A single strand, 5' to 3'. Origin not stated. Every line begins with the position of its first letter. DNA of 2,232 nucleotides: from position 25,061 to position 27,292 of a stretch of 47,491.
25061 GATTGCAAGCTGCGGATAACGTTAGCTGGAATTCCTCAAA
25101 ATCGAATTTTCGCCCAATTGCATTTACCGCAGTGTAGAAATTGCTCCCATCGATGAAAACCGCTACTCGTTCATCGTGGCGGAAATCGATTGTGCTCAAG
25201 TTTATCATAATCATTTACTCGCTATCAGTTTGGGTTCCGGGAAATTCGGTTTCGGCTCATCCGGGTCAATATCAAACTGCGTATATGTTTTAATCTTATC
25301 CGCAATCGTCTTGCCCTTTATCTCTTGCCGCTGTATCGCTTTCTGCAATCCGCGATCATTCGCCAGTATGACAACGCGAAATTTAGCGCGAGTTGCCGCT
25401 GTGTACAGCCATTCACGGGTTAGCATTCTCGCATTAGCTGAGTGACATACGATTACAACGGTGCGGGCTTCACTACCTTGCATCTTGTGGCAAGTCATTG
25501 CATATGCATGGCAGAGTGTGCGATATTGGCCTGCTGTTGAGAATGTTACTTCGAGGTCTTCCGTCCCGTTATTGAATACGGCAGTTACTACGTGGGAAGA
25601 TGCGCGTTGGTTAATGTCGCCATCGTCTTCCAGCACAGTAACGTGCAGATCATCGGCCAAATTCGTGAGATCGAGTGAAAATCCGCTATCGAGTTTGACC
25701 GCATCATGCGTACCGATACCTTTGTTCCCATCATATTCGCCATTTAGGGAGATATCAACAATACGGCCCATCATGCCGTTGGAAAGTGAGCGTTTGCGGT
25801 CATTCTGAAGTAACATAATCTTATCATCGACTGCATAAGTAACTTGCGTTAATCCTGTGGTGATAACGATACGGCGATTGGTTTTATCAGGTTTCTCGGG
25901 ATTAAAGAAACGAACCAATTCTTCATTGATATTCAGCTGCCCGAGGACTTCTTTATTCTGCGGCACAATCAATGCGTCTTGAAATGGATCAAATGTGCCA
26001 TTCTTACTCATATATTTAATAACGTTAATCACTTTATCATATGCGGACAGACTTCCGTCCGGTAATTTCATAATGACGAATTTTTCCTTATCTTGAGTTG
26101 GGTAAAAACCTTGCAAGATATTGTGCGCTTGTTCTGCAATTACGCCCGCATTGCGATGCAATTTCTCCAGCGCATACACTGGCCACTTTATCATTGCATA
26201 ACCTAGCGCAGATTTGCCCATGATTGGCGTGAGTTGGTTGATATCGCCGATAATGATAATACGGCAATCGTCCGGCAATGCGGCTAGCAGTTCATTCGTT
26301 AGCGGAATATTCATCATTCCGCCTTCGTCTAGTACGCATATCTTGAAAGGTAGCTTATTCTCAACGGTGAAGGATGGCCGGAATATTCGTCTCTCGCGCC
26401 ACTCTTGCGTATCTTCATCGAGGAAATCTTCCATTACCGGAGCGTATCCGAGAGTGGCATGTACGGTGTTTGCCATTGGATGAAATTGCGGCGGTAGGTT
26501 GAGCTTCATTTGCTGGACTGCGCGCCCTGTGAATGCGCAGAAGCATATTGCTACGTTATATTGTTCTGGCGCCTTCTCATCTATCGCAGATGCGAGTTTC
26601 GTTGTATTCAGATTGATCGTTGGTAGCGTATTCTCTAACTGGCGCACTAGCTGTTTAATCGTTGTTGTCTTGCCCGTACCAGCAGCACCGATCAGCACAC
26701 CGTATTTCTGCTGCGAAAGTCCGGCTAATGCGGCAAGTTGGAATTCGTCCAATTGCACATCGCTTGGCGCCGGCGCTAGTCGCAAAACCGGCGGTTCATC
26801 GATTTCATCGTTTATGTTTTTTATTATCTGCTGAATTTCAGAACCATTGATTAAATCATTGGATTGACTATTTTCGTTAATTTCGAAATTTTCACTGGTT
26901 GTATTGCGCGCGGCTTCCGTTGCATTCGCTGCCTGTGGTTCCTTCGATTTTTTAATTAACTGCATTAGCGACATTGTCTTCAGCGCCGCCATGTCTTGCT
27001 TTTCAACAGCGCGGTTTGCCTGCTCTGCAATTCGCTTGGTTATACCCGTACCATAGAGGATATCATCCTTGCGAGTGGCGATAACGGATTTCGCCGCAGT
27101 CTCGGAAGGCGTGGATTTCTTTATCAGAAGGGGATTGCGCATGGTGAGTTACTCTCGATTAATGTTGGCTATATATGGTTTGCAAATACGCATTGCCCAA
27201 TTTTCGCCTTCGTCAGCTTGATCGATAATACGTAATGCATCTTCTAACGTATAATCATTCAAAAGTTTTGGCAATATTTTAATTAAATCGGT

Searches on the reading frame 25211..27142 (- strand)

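Call 13: search_protein_families(library=pfam, proteins=[window:25211-27142:-], max_evalue=0.001)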
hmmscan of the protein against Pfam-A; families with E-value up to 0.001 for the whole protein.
window:25211-27142:- (643 aa): 11 families
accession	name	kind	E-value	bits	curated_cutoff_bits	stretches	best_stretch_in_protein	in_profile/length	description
PF13245.12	AAA_19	-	2.2e-22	80.1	25.1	1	135-306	1-131/134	AAA domain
PF13604.12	AAA_30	-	3.8e-16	59.8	27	1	131-338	2-164/191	AAA domain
PF13538.12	UvrD_C_2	-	6.7e-16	58.3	27.4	1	545-592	1-51/52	UvrD-like helicase C-terminal domain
PF01443.25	Viral_helicase1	-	1.1e-11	45.5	21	1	542-593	174-227/228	Viral superfamily 1 RNA helicase core domain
PF18335.7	SH3_13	-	7.9e-07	29.2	41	1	405-465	1-55/65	ATP-dependent RecD-like DNA helicase SH3 domain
PF13086.12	AAA_11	-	1.7e-05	25.2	27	0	131-203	2-59/257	AAA domain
PF13401.12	AAA_22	-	1.9e-05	25.4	27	1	144-176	4-39/130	AAA domain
PF00005.33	ABC_tran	-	0.00041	21.4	25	0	144-200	10-64/137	ABC transporter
PF12774.13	AAA_6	-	0.00053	19.5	25.2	0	139-179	26-66/327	Hydrolytic ATP binding site of dynein motor region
PF13671.12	AAA_33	-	0.00073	20.3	27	0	149-181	3-31/143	AAA domain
PF25199.1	nSTAND_NTPase5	-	0.00076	19.8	34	0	144-170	40-66/145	Novel STAND NTPase 5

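Call 14: search_protein_families(library=phrogs, proteins=[window:25211-27142:-], max_evalue=0.00001)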
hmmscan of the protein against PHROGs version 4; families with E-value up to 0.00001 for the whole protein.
window:25211-27142:- (643 aa): 2 families
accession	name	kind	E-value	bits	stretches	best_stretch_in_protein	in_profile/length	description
phrog_4412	-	DNA, RNA and nucleotide metabolism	6e-59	201.1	1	116-609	316-728/743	exonuclease V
phrog_325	-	DNA, RNA and nucleotide metabolism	1.6e-54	186.6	1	37-608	376-881/986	Dda-like helicase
